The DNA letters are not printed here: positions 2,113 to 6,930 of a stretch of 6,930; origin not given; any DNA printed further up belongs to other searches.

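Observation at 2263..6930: Unlisted giant ORF fills two thirds of the window: at least 1556 codons, signal peptide, no recognisable family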

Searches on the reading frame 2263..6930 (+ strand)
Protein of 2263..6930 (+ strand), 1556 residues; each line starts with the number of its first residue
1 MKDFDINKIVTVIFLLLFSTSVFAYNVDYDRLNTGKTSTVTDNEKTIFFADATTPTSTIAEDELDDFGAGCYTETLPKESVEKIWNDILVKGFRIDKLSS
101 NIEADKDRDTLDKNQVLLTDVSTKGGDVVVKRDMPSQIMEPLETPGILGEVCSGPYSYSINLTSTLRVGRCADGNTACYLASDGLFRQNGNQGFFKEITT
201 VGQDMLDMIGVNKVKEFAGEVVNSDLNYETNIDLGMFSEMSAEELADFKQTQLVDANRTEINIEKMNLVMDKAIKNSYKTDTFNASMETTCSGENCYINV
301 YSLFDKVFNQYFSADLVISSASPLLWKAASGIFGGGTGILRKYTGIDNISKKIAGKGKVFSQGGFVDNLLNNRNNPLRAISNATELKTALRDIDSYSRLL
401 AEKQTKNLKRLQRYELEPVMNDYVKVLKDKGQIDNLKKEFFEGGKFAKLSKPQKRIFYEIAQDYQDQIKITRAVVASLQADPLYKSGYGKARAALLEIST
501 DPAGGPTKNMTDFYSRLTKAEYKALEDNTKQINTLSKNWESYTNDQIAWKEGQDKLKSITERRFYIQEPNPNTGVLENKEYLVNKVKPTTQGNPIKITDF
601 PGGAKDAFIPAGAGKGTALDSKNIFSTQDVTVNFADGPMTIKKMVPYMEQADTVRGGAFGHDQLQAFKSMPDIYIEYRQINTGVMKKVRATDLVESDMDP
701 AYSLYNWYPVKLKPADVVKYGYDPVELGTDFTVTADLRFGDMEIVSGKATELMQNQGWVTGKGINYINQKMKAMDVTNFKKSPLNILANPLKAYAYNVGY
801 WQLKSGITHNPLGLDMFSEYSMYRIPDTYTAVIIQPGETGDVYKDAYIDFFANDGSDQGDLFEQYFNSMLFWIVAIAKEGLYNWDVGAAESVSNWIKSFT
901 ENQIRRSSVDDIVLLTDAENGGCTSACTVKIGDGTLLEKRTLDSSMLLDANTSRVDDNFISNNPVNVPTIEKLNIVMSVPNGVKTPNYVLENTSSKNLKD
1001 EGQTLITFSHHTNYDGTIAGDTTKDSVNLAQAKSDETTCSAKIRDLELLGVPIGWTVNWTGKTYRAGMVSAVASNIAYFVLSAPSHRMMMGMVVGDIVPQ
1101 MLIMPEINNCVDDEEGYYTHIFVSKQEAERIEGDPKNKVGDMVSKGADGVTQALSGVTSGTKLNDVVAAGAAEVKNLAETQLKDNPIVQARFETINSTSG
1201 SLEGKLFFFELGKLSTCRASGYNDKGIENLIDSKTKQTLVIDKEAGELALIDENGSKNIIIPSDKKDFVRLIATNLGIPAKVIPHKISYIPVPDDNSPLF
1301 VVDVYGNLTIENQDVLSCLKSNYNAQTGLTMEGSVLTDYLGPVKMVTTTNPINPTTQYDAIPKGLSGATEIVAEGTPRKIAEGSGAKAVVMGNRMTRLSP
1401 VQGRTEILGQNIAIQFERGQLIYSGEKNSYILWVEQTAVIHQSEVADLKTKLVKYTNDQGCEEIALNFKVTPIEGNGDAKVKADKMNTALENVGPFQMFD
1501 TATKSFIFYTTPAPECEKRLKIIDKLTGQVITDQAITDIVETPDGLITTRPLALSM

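Call 4: search_protein_families(library=pfam, proteins=[window:2263-6930:+], max_evalue=1)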
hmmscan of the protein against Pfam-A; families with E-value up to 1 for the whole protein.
window:2263-6930:+ (1556 aa): 1 family
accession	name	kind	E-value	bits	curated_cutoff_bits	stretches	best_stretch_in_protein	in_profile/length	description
PF25007.1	DYH2-5-8_CC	-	0.17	12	27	0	509-544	62-97/120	Dynein axonemal heavy chain 2/5/8 coiled-coil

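Call 5: search_protein_families(library=ncbifam, proteins=[window:2263-6930:+], max_evalue=1)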
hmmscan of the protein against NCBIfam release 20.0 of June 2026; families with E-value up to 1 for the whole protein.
window:2263-6930:+ (1556 aa): 1 family
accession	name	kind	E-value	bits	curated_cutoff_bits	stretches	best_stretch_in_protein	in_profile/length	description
NF006083.0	PRK08229.1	equivalog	0.044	12.7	371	1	369-420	186-235/341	2-dehydropantoate 2-reductase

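Call 6: search_solved_structures(query=window:2263-6930:+, max_evalue=10)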
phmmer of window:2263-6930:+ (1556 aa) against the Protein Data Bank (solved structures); distinct sequences matched with E-value up to 10: 0.

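Call 7: find_homologous_proteins(query=window:2263-6930:+, max_evalue=0.001)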
Query window:2263-6930:+ (1556 aa): 25 proteins with E <= 0.001 among 8000 candidates.
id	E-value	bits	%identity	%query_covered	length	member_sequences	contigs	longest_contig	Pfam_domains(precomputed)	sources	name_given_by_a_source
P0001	0.0e+0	3450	99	100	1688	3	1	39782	-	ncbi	-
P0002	0.0e+0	2935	83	100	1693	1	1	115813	-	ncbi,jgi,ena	-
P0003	0.0e+0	2877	81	100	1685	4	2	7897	-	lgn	-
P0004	0.0e+0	2498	71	100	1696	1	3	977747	-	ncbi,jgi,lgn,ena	-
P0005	0.0e+0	2474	70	100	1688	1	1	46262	-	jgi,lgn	-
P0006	0.0e+0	1837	55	99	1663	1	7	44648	-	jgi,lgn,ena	-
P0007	0.0e+0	1756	52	99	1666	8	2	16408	-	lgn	-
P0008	0.0e+0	1635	50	99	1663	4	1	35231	-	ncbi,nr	ncbi:MAG: hypothetical protein PHN22_03490 [Candidatus ainarchaeum sp.]|nr:hypothetical protein [Can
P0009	0.0e+0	1553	49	99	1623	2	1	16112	-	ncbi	-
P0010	0.0e+0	1500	47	99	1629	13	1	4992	-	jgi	jgi:hypothetical protein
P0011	0.0e+0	1475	47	99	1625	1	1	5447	-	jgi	-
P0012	0.0e+0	1469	46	99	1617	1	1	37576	-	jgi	jgi:hypothetical protein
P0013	0.0e+0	1462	47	99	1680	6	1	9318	-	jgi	-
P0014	0.0e+0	1284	42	99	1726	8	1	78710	-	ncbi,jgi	-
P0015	0.0e+0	1056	48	37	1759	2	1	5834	-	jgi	jgi:hypothetical protein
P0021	2.1e-274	932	48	37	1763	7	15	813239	-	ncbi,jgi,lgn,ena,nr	ncbi:MAG TPA: hypothetical protein PK655_02305 [archaeon]|nr:hypothetical protein [archaeon]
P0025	3.0e-85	305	27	51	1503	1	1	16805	-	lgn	-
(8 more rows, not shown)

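Call 8: search_protein_families(library=phrogs, proteins=[window:2263-6930:+], max_evalue=1)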
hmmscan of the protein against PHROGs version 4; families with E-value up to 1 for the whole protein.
window:2263-6930:+ (1556 aa): 3 families
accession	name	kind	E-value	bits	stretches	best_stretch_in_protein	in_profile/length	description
phrog_13005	-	unknown function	0.0066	17.3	1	1125-1174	129-179/230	-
phrog_33730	-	unknown function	0.19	13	1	403-439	19-55/74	-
phrog_17798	-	unknown function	0.38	11.8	0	1098-1131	23-55/70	-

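Call 10: find_encoding_contigs(protein=P0001, flank=10000, max_places=3)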
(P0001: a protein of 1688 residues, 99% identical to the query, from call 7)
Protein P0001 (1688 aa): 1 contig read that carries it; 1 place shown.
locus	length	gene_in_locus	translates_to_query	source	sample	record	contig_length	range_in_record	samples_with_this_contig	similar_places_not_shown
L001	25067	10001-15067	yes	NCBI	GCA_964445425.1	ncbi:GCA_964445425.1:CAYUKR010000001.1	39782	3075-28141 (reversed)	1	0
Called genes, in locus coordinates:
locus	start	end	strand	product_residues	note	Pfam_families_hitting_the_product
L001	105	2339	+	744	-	-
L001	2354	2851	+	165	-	-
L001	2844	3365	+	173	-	-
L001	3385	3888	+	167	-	-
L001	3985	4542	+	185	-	-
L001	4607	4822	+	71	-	-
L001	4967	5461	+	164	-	PF11848:DUF3368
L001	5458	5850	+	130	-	PF03683:UPF0175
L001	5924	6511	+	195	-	-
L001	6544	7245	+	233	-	-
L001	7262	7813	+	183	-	-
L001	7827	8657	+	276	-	-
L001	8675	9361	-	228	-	-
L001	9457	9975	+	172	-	-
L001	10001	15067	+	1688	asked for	-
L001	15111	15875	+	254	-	-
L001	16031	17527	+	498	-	PF01336:tRNA_anti-codon, PF00152:tRNA-synt_2, PF01409:tRNA-synt_2d (faint)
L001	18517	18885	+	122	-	PF00588:SpoU_methylase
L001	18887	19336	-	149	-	-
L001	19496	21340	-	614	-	PF13230:GATase_4 (weak), PF13522:GATase_6, PF13537:GATase_7, PF01380:SIS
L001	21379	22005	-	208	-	PF02517:Rce1-like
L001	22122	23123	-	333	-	PF13098:Thioredoxin_2 (faint)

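Call 11: find_encoding_contigs(protein=P0004, flank=10000, max_places=3)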
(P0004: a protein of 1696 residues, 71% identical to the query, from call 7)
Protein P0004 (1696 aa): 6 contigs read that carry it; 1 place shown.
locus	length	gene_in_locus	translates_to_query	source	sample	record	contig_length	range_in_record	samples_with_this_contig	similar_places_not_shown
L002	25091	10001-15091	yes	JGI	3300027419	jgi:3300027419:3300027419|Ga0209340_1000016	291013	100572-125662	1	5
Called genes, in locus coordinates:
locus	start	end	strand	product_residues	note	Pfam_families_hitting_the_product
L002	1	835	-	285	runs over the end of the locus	PF01261:AP_endonuc_2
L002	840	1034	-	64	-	PF13187:Fer4_9 (faint), PF12797:Fer4_2 (weak), PF12837:Fer4_6 (weak), PF13237:Fer4_10 (weak), PF14697:Fer4_21 (weak), PF00037:Fer4 (weak), PF13459:Fer4_15 (faint), PF13370:Fer4_13 (weak), +1 more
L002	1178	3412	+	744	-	-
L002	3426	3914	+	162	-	-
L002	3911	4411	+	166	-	-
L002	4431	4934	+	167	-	-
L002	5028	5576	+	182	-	-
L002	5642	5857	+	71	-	-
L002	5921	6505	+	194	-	-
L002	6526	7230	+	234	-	-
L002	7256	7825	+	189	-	-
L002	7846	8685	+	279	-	-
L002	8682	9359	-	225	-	-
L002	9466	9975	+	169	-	-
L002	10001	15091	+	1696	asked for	-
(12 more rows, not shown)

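Call 16: search_protein_families(library=pfam, proteins=[L001:105-2339:+, L001:2354-2851:+, L001:2844-3365:+, L001:3385-3888:+, L001:3985-4542:+, L001:4607-4822:+, L001:5924-6511:+, L001:6544-7245:+, L001:7262-7813:+, L001:15111-15875:+], max_evalue=5)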
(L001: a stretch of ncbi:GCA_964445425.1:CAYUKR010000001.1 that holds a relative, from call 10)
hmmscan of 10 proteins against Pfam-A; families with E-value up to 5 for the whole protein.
L001:105-2339:+ (744 aa): 4 families
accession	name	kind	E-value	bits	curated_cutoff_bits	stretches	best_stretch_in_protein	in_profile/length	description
PF20990.2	DUF2207_C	-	0.00045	20.4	33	2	60-139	103-186/247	Predicted membrane protein (DUF2207) C-terminal domain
PF00482.28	T2SSF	-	0.014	15.8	25.2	1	165-295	5-125/125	Type II secretion system (T2SS), protein F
PF04956.18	TrbC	-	0.016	15.9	27.9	1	573-637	16-81/98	TrbC/VIRB2 pilin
PF24564.1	DUF7605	-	0.14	12.5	27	1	577-652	80-156/183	Domain of unknown function (DUF7605)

L001:2354-2851:+ (165 aa): 1 family
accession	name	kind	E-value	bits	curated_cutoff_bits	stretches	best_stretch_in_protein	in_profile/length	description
PF12048.14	DUF3530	-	0.017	14.9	29.8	1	22-81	226-285/310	Protein of unknown function (DUF3530)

L001:2844-3365:+ (173 aa): 0 families

L001:3385-3888:+ (167 aa): 0 families

L001:3985-4542:+ (185 aa): 1 family
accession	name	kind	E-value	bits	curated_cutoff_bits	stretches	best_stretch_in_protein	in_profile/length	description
PF22505.1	RNase_J_b_CASP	-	0.024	14.9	27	1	130-173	70-114/126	Ribonuclease J, beta-CASP domain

L001:4607-4822:+ (71 aa): 5 families
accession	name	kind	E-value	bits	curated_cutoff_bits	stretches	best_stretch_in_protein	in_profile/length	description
PF12911.12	OppC_N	-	0.045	14.1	23.9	1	22-46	13-37/53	N-terminal TM domain of oligopeptide transport permease C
PF05568.16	ASFV_J13L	-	0.081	13.1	23.6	1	21-53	28-60/189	African swine fever virus J13L protein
PF04964.19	Flp_Fap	-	0.098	12.9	32.2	1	28-46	15-33/46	Flp/Fap pilin component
PF25667.1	ASFV_P17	-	0.11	13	27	1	20-54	35-69/117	African swine fever virus minor capsid protein p17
PF20456.3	DUF6709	-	0.12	11.8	27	1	13-54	2-43/339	Family of unknown function (DUF6709)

L001:5924-6511:+ (195 aa): 1 family
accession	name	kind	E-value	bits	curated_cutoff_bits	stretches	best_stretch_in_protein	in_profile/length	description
PF19629.4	DUF6133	-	0.0065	17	27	1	2-36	11-44/65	Family of unknown function (DUF6133)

L001:6544-7245:+ (233 aa): 0 families

L001:7262-7813:+ (183 aa): 0 families

L001:15111-15875:+ (254 aa): 4 families
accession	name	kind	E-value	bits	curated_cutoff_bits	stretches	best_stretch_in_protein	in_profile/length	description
PF10884.14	DUF2683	-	0.013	16.1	27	1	87-148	6-64/66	Protein of unknown function (DUF2683)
PF15819.10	Fibin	-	0.06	13.5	27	1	98-146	117-166/190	Fin bud initiation factor homologue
PF17979.7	zf-CRD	-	0.062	14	26.3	1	110-172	96-156/158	Cysteine rich domain with multizinc binding regions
PF08869.16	XisI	-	0.082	13.8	25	1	128-194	9-74/110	XisI protein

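Call 17: find_encoding_contigs(protein=P0021, flank=10000, max_places=2)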
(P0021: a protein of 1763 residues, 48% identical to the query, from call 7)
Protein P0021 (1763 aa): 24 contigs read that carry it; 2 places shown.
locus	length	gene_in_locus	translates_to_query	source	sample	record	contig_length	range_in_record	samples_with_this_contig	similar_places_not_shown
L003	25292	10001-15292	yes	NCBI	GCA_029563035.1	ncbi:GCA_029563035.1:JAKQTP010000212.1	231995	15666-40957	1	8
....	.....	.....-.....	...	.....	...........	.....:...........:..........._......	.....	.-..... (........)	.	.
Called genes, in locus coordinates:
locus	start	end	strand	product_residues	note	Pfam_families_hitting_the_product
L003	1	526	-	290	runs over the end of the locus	PF01261:AP_endonuc_2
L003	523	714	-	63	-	PF13187:Fer4_9 (faint), PF12797:Fer4_2 (weak), PF13237:Fer4_10 (weak), PF00037:Fer4 (weak), PF13459:Fer4_15 (weak), PF12837:Fer4_6 (weak), PF13370:Fer4_13, PF12838:Fer4_7 (weak), +1 more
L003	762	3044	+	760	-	-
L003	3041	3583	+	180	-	-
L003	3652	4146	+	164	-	-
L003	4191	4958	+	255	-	-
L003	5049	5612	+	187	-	-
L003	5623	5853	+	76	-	-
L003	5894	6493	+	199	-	-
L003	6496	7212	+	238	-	-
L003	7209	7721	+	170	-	-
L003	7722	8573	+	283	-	-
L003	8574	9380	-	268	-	-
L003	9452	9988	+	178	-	-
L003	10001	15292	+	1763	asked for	-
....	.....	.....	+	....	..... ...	-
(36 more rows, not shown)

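Call 18: find_encoding_contigs(protein=P0014, flank=10000, max_places=2)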
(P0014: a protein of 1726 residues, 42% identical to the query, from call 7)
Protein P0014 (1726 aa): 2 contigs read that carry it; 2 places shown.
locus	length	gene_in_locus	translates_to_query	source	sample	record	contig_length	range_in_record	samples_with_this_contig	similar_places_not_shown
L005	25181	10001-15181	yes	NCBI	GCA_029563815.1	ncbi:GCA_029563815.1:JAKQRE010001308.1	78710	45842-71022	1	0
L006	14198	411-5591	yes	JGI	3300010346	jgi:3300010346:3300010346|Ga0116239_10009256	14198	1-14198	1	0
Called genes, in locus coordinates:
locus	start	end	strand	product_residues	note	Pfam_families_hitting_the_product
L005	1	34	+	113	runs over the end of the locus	-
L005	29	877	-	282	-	PF01261:AP_endonuc_2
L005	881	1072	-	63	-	PF12797:Fer4_2 (weak), PF12837:Fer4_6 (weak), PF13237:Fer4_10 (weak), PF00037:Fer4, PF13459:Fer4_15 (weak), PF14697:Fer4_21 (faint), PF13370:Fer4_13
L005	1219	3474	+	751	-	-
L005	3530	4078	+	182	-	-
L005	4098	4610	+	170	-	-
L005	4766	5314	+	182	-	-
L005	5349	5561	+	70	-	-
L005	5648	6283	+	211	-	-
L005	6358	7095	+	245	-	-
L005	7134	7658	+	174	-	-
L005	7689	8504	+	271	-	-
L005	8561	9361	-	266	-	-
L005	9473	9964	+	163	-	-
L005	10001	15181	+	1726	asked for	-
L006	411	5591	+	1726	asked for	-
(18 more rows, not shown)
